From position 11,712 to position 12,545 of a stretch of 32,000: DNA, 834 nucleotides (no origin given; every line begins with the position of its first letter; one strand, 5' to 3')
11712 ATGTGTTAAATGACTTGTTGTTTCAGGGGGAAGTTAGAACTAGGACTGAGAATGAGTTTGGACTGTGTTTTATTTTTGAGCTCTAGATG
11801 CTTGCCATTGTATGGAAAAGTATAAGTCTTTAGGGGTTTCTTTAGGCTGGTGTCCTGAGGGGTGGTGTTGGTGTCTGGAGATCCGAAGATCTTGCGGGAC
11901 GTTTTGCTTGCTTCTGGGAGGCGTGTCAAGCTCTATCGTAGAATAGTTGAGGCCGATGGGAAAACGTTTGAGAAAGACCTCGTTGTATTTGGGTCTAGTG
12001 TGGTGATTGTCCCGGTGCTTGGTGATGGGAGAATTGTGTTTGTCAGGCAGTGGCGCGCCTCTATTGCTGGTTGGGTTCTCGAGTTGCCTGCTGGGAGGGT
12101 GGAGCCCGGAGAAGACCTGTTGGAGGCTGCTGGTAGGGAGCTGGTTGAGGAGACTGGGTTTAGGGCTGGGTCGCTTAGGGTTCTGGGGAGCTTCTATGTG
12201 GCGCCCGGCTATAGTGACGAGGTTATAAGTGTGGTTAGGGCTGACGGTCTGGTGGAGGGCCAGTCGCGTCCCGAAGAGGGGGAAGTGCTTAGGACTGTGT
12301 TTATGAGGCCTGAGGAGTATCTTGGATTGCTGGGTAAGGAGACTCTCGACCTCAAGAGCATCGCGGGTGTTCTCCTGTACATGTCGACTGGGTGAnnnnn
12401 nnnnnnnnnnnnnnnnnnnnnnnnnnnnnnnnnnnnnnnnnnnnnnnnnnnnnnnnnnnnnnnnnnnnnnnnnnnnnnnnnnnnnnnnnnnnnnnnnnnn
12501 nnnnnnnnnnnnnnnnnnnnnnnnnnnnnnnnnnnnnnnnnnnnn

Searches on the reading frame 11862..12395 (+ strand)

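Call 81: search_protein_families(library=pfam, proteins=[window:11862-12395:+], max_evalue=1)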
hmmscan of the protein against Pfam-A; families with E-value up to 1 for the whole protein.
window:11862-12395:+ (177 aa): 1 family
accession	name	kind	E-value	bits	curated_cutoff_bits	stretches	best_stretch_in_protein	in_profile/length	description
PF00293.34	NUDIX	-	4.3e-19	69.3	21.1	1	45-156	4-119/134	NUDIX domain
